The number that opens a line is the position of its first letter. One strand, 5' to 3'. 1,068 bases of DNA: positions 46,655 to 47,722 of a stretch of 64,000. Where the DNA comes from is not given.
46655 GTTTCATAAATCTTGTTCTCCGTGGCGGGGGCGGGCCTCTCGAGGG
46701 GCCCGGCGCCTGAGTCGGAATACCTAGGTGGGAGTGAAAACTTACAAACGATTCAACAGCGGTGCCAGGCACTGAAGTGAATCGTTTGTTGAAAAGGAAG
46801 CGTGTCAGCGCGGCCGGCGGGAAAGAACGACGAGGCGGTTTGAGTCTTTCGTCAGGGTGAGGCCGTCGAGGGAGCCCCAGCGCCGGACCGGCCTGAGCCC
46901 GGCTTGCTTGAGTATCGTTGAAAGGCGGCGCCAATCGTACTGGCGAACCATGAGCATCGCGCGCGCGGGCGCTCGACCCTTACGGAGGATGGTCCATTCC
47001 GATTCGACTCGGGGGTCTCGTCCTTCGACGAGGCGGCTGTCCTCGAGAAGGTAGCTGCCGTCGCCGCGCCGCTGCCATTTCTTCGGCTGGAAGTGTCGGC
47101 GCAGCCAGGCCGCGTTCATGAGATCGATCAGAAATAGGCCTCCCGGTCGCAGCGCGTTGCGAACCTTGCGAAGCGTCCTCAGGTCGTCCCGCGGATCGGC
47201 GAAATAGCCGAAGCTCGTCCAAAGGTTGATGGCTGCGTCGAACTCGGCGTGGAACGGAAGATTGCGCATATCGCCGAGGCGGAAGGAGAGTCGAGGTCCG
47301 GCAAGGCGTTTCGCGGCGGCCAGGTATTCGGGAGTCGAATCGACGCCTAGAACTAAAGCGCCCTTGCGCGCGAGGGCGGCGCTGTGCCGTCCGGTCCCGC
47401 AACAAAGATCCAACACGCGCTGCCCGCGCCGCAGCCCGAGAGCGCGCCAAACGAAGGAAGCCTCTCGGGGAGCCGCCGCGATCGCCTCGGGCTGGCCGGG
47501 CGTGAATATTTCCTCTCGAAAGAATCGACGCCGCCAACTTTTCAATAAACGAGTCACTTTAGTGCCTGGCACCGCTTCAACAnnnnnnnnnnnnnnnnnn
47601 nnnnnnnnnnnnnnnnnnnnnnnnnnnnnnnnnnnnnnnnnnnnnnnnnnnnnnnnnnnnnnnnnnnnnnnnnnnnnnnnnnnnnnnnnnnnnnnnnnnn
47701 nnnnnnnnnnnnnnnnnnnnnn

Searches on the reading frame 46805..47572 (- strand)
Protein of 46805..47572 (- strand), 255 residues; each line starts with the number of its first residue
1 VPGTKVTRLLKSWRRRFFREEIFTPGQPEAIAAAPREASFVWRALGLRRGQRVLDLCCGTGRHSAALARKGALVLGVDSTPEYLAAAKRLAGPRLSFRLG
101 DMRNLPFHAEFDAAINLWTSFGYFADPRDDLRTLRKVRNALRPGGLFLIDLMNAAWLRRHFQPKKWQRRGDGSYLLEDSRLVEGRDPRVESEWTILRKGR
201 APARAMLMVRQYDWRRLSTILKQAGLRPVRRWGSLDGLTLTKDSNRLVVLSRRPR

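Call 5: search_protein_families(library=pfam, proteins=[window:46805-47572:-], max_evalue=0.1)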
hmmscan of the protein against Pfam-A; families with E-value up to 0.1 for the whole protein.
window:46805-47572:- (255 aa): 13 families
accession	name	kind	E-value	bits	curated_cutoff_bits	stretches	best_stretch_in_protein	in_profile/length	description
PF13649.12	Methyltransf_25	-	2.5e-19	70.2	27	1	53-145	1-97/97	Methyltransferase domain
PF13847.12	Methyltransf_31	-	3.1e-15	56.6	27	1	48-161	2-122/145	Methyltransferase domain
PF08241.18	Methyltransf_11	-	2.2e-14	54.3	21.2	1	54-149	1-95/95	Methyltransferase domain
PF13489.12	Methyltransf_23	-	1.1e-09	38.6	27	1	42-166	14-125/164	Methyltransferase domain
PF08242.18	Methyltransf_12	-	1.4e-08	35.8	30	1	54-147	1-98/98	Methyltransferase domain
PF01728.25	FtsJ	-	1.7e-06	28.5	24.1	1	47-113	19-86/181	FtsJ-like methyltransferase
PF01209.24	Ubie_methyltran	-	5.1e-06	26.4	20.1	1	40-148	38-150/233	ubiE/COQ5 methyltransferase family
PF08003.17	Methyltransf_9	-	0.0014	18.1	23.8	1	49-149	115-217/315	Protein of unknown function (DUF1698)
PF01135.25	PCMT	-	0.003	17.8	20.3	1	30-89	54-116/210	Protein-L-isoaspartate(D-aspartate) O-methyltransferase (PCMT)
PF02353.26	CMAS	-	0.012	15.4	27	1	38-150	51-165/273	Mycolic acid cyclopropane synthetase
PF24675.1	NpmA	-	0.017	14.9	60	0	51-86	25-62/214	16S rRNA (adenine(1408)-N(1))-methyltransferase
PF09445.16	Methyltransf_15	-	0.031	14.3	22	1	51-89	2-40/165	RNA cap guanine-N2 methyltransferase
PF03848.20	TehB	-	0.07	13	20.4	1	47-89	28-70/193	Tellurite resistance protein TehB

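Call 65: search_protein_families(library=ncbifam, proteins=[window:46805-47572:-], max_evalue=0.01)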
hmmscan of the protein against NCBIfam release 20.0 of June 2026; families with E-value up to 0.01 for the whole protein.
window:46805-47572:- (255 aa): 37 families (the best 25 are shown)
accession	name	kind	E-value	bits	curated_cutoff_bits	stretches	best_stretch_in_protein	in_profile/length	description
NF041820.1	daptide_MTase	equivalog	3.8e-13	49.5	175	1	50-227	37-223/243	daptide-type RiPP biosynthesis methyltransferase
NF045667.1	MTase_DVU1556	equivalog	5.3e-12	45.6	155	1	44-197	17-130/213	DVU_1556 family methyltransferase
NF001241.0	PRK00216.1-2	equivalog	2.4e-11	43.7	327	1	42-149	44-147/231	demethylmenaquinone methyltransferase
NF043040.1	corrin_prot_MT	hypoth_equivalog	8.8e-11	41.6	180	1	49-149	41-147/216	corrinoid protein-associated methyltransferase CpaM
NF051855.1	GlySarMtaseBact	equivalog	5e-10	39.4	350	1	36-154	40-163/259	glycine/sarcosine N-methyltransferase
TIGR01934.1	MenG_MenH_UbiE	subfamily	1.8e-09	37.2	158.35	1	43-149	33-141/223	ubiquinone/menaquinone biosynthesis methyltransferase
NF045825.1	FAmtase_mtf2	equivalog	6e-09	35.5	400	1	49-149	58-158/248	fatty-acid O-methyltransferase Mtf2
NF047649.1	MTase_UXPK_star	exception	1.3e-08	34.3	460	1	47-151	75-184/283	methyltransferase/UXPK-star double selenoprotein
NF001244.0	PRK00216.1-5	equivalog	3.3e-08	33.1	216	1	45-147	44-151/236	bifunctional demethylmenaquinone methyltransferase/2-methoxy-6-polyprenyl-1,4-benzoquinol methylase UbiE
TIGR04345.1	ovoA_Cterm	equivalog_domain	4e-08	33.1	170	1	40-90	32-82/242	putative 4-mercaptohistidine N1-methyltransferase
NF045823.1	PthPhpthDimycoMt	equivalog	8.1e-08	31.7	300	1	50-149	67-166/256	phthiotriol/phenolphthiotriol dimycocerosates methyltransferase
TIGR02021.1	BchM-ChlM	equivalog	8.5e-08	31.9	158.9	1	47-117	52-125/218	magnesium protoporphyrin IX methyltransferase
TIGR01983.1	UbiG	equivalog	7.5e-07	28.7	102.95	1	50-154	50-156/228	bifunctional 2-polyprenyl-6-hydroxyphenol methylase/3-demethylubiquinol 3-O-methyltransferase UbiG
NF008686.0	PRK11705.1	equivalog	1.1e-06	27.9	400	1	39-154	157-270/383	cyclopropane fatty acyl phospholipid synthase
TIGR02072.1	BioC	equivalog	1.2e-06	28.5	184.95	1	51-149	36-132/244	malonyl-ACP O-methyltransferase BioC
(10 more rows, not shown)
